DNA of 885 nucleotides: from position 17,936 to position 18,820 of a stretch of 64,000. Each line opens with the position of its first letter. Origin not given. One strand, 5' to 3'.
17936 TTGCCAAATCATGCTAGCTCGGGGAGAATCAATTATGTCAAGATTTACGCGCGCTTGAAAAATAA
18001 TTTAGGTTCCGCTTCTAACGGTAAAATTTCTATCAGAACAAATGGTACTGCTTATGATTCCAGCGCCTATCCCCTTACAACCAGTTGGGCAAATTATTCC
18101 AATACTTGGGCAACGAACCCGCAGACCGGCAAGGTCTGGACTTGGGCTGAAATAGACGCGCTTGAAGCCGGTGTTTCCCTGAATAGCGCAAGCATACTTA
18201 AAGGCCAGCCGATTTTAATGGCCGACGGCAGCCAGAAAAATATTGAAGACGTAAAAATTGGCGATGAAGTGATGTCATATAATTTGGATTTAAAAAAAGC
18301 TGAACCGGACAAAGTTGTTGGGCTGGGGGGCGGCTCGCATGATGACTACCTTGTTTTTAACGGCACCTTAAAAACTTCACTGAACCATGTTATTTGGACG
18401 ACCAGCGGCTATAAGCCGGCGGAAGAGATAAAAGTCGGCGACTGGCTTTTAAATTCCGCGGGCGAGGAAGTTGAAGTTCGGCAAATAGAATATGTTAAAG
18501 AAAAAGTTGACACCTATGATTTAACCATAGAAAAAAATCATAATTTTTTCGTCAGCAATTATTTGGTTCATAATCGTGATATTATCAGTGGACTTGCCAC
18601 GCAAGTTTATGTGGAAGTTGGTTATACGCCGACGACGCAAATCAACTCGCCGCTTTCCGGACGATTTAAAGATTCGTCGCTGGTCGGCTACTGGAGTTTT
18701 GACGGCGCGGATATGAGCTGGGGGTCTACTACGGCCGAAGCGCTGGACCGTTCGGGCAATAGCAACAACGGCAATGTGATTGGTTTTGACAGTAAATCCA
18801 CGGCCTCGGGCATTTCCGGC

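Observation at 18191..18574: Bacterial intein-like (Hint) domain embedded between the anchor half and the LamG half of a giant surface protein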

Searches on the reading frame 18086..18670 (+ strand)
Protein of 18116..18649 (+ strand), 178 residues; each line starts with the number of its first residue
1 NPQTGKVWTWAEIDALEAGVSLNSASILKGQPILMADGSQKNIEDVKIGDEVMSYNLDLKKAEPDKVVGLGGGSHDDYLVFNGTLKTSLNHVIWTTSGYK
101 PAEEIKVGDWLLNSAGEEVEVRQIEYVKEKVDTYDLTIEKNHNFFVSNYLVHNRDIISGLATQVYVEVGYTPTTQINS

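Call 3: search_protein_families(library=pfam, proteins=[window:18131-18634:+], max_evalue=1)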
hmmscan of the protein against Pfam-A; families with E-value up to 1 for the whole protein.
window:18131-18634:+ (168 aa): 7 families
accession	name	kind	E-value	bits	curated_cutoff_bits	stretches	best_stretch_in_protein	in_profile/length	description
PF07591.16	PT-HINT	-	5.6e-11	43.3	27.7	1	30-144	4-125/137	Pretoxin HINT domain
PF05203.21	Hom_end_hint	-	2.7e-10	41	32.1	1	24-79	4-54/228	Hom_end-associated Hint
PF14890.11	Intein_splicing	-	1.3e-07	32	35.8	1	114-148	121-155/155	Intein splicing domain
PF13403.11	Hint_2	-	0.026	15.4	28.4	0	88-120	9-41/147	Hint domain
PF01079.26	Hint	-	0.026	14.5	29.7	0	29-51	21-43/213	Hint module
PF19769.4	CPxCG_zf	-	0.11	12.7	27.2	1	94-126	62-95/183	CPxCG-related zinc finger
PF23391.1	DUF7100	-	0.14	11.7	27.3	1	68-126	42-100/335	Domain of unknown function (DUF7100)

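Call 4: search_protein_families(library=ncbifam, proteins=[window:18131-18634:+], max_evalue=1)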
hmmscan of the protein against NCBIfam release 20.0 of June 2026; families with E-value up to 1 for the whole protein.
window:18131-18634:+ (168 aa): 6 families
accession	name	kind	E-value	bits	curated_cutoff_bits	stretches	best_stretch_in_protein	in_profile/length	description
NF038162.1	RtcB_rel_intein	exception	1.5e-05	23.2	1150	2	15-106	89-187/961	intein-containing RtcB family protein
TIGR01443.1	intein_Cterm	domain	0.00087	19.5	15.6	1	128-143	2-17/24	intein C-terminal splicing region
NF038136.1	rSAM_Rv_intein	exception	0.0034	16.3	700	1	25-49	80-104/574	intein-containing Rv2578c family radical SAM protein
NF040643.1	S6_alt_immun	equivalog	0.01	16.3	30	1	68-110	11-53/78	pyocin S6 family toxin immunity protein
NF005852.0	PRK07773.1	equivalog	0.066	11.4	780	1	116-148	795-826/886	replicative DNA helicase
NF011418.0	PRK14845.1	equivalog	0.093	10.4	756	2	114-151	441-477/1049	translation initiation factor IF-2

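Call 5: search_solved_structures(query=window:18131-18634:+, max_evalue=10, show_alignments=3)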
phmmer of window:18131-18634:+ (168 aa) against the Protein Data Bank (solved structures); distinct sequences matched with E-value up to 10: 33.
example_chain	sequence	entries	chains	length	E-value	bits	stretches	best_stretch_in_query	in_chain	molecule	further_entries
6tmm_AAA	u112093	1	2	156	1.4e-07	34.7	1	17-149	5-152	NAD(P)(+)--arginine ADP-ribosyltransferase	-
6tmm_BBB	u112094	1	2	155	1.5e-07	34.6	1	17-149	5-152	NAD(P)(+)--arginine ADP-ribosyltransferase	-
6y75_A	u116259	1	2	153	2e-07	34.2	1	20-149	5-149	NAD(P)(+)--arginine ADP-ribosyltransferase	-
6y75_B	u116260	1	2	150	3.3e-07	33.5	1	20-147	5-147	NAD(P)(+)--arginine ADP-ribosyltransferase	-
2lwy_A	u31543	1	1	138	5.5e-06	29.5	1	23-148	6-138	BACTERIAL INTEIN-LIKE DOMAIN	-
8w20_A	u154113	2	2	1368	2.8e-05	27.2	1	22-150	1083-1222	Intein C-terminal splicing domain-containing protein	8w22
7cfv_A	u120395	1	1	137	3.5e-05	26.9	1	23-148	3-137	Spl DnaX mini-intein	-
1gpp_A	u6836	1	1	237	0.0054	19.8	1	19-75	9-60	ENDONUCLEASE PI-SCEI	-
4e2u_A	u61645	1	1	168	0.0069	19.4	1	93-148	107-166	Pho radA intein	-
9hth_A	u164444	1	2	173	0.0098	18.9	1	102-148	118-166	DNA-directed DNA polymerase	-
4o1r_A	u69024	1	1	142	0.011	18.7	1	80-148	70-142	Replicative DNA helicase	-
6qaz_A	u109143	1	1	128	0.026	17.5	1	85-141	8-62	cyanophage-like gp41-1 intein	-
7qil_A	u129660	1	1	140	0.034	17.2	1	77-145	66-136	DnaE intein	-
1jva_A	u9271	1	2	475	0.044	16.8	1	20-65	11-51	VMA1-DERIVED HOMING ENDONUCLEASE X10SSS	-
8ubs_A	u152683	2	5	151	0.05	16.6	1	79-150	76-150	NrdJ-1 | Nrdj-1 intein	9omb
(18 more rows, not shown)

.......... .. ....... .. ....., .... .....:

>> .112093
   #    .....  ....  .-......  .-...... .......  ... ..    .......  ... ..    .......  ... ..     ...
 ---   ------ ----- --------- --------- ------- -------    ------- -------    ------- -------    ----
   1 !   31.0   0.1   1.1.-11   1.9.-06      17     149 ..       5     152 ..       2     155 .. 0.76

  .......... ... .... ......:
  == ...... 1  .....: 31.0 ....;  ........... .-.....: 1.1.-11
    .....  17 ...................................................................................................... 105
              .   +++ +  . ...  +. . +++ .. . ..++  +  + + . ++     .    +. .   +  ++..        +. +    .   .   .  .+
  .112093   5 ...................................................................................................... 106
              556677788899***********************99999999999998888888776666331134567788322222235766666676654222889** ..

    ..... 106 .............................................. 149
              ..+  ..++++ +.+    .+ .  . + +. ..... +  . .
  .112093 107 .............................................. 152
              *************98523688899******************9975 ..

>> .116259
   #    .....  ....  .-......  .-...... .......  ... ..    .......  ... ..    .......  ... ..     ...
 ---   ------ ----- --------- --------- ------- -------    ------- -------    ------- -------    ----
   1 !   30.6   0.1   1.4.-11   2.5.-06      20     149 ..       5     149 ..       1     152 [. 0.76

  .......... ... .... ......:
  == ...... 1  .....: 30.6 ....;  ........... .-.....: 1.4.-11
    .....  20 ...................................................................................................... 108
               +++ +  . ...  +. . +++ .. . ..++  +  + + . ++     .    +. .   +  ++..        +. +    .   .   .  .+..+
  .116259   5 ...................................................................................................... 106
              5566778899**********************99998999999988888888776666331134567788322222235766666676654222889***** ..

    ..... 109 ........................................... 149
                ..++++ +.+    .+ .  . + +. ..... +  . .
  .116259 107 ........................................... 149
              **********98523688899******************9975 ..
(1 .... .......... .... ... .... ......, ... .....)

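Call 14: find_homologous_proteins(query=window:18116-18649:+, max_evalue=0.001)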
Query window:18116-18649:+ (178 aa): 2 proteins with E <= 0.001 among 116 candidates.
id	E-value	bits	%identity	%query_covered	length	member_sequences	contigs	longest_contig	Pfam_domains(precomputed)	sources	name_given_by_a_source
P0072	1.4e-56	209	64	89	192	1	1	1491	PF07591.16,PF05203.22,PF14890.12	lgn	-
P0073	1.8e-19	88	67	38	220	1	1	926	PF05203.22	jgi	-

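Call 20: find_encoding_contigs(protein=P0072, flank=3000, max_places=3)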
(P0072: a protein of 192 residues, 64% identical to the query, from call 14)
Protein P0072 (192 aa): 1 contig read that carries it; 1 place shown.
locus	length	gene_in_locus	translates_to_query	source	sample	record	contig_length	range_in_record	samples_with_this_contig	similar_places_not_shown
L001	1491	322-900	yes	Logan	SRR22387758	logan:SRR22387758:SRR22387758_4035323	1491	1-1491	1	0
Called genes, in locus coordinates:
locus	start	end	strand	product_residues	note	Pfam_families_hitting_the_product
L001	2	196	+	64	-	?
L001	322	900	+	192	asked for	PF05203:Hom_end_hint (faint), PF07591:PT-HINT, PF14890:Intein_splicing (weak)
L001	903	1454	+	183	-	-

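Call 21: find_encoding_contigs(protein=P0073, flank=3000, max_places=3)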
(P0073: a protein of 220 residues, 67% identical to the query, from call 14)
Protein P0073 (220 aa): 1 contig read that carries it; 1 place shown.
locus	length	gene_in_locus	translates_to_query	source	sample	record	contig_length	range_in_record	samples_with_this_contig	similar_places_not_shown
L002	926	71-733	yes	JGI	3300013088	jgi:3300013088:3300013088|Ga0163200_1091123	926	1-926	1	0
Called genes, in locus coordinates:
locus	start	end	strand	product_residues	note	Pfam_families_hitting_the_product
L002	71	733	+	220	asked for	PF05203:Hom_end_hint (faint)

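Call 27: find_related_loci(query=A2, collection=genome_contigs, flank=6000)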
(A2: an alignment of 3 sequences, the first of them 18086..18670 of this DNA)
Query A2 (195 aa) in genome_contigs; peptide patterns used: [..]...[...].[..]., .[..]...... (x = any residue, [..] = any of these).
91 stretches matched a pattern; 36 encode a relative of the query (tblastn E <= 1e-3); 35 distinct loci.
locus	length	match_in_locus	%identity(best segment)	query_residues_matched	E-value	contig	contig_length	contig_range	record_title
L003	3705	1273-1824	69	1-181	8e-85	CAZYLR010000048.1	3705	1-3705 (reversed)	MAG TPA_asm: uncultured Candidatus Saccharibacteria bacterium isolate SRP050083_co2_396 genome assembly, contig: NODE_25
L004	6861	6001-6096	78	1-32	6e-12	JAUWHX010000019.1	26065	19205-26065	MAG: bacterium isolate CSMAG_2279 CSMAG_2279_k141_1365396_length_26065_cov_15.7986, whole genome shotgun sequence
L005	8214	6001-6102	62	1-34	2e-10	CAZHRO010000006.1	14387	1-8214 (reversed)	MAG TPA_asm: uncultured Dehalococcoidales bacterium isolate binchicken_co19_471 genome assembly, contig: NODE_6958_lengt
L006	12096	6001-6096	63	1-32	2e-9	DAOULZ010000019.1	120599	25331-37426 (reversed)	MAG TPA_asm: Dehalococcoidales bacterium isolate W31_71 k127_1038174, whole genome shotgun sequence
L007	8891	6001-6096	66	1-32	2e-9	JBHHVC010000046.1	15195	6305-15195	MAG: Candidatus Zixiibacteriota bacterium isolate S.4.sp3_bin.43 NODE_1450_length_15195_cov_4.778269, whole genome shotg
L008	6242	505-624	51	1-41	5e-9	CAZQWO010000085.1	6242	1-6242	MAG TPA_asm: uncultured Dehalococcoidaceae bacterium isolate binchicken_co332_95 genome assembly, contig: NODE_4264_leng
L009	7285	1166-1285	57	1-42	8e-9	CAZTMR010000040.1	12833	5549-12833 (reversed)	MAG TPA_asm: uncultured Dehalococcoidaceae bacterium isolate SRP141376_co1_379 genome assembly, contig: NODE_9349_length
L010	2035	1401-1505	57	1-35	8e-9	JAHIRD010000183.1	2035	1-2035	MAG: Proteobacteria bacterium isolate MM_PC_MetaG.mb.113 MM_PC_MetaG.mb.113_k141_1243874, whole genome shotgun sequence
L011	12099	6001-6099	58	1-33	2e-8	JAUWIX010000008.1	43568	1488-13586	MAG: Dehalococcoidia bacterium isolate CSMAG_2305 CSMAG_2305_k127_5520897_length_43568_cov_54.3558, whole genome shotgun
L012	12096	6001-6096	59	1-32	4e-8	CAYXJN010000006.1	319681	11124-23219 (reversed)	MAG TPA_asm: uncultured Ignavibacteriales bacterium isolate SRP292972_co2_124 genome assembly, contig: NODE_19_length_31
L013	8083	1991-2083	58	1-31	6e-8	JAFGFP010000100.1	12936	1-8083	MAG: Dehalococcoidales bacterium isolate Zod_Metabat.1321 k87_7753465, whole genome shotgun sequence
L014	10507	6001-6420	67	1-32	1e-7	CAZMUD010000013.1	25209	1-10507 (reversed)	MAG TPA_asm: uncultured Dehalococcoidales bacterium isolate binchicken_co196_370 genome assembly, contig: NODE_2318_leng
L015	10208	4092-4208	46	1-39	1e-7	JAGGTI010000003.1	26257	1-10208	MAG: Candidatus Zixiibacteriota bacterium isolate AUK044 PB_MANV_044_c_000000000067, whole genome shotgun sequence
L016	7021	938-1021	64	5-32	1e-7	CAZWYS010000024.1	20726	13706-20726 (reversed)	MAG TPA_asm: uncultured Dehalococcoidaceae bacterium isolate SRP214966_co5_332 genome assembly, contig: NODE_2025_length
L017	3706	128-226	55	1-33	2e-7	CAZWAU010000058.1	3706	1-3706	MAG TPA_asm: uncultured Nitrososphaerota archaeon isolate SRP231805_co4_130 genome assembly, contig: k141_395802, whole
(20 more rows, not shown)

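Call 28: find_related_loci(query=A2, collection=viral_contigs, flank=6000)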
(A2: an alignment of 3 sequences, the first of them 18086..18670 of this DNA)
Query A2 (195 aa) in viral_contigs; peptide patterns used: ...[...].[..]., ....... (x = any residue, [..] = any of these).
289 stretches matched a pattern; 35 encode a relative of the query (tblastn E <= 1e-3); 35 distinct loci.
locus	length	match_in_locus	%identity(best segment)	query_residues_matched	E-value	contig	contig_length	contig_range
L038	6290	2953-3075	54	1-41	2e-10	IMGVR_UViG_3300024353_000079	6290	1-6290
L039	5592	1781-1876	63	1-32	7e-10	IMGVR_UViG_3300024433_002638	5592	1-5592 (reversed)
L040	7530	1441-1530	63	3-32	1e-9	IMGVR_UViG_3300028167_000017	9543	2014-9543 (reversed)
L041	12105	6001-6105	60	1-35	1e-9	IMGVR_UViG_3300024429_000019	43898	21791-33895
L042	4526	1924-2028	57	1-35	2e-9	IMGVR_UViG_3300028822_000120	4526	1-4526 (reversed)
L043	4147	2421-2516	66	1-32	4e-9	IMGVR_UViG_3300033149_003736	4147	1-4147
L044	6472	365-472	58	1-36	9e-9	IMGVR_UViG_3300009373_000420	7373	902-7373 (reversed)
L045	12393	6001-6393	42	1-61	3e-8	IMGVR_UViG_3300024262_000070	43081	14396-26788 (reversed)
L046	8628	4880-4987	58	1-36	3e-8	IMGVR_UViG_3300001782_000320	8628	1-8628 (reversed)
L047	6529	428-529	56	5-38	6e-8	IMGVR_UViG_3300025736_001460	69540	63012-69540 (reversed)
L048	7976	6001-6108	56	1-36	6e-8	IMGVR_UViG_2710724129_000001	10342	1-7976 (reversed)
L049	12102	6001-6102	53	4-37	1e-7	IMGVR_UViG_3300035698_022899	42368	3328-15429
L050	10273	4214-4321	53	1-36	1e-7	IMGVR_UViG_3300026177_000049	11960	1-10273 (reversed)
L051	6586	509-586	69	5-30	2e-7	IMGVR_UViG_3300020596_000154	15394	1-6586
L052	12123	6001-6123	54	1-39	2e-7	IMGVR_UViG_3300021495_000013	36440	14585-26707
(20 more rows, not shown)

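Call 61: search_protein_families(library=pfam, proteins=[L003:832-2454:+], max_evalue=0.001)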
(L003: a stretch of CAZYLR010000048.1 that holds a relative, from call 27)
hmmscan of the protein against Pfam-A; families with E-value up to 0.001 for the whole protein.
L003:832-2454:+ (541 aa): 3 families
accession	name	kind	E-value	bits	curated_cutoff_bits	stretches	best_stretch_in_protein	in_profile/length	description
PF07591.16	PT-HINT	-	2.9e-13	50.7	27.7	1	197-309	4-123/137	Pretoxin HINT domain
PF05203.21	Hom_end_hint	-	3.9e-09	37.3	32.1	1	191-216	4-29/228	Hom_end-associated Hint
PF14890.11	Intein_splicing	-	8.3e-06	26.1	35.8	0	282-315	122-155/155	Intein splicing domain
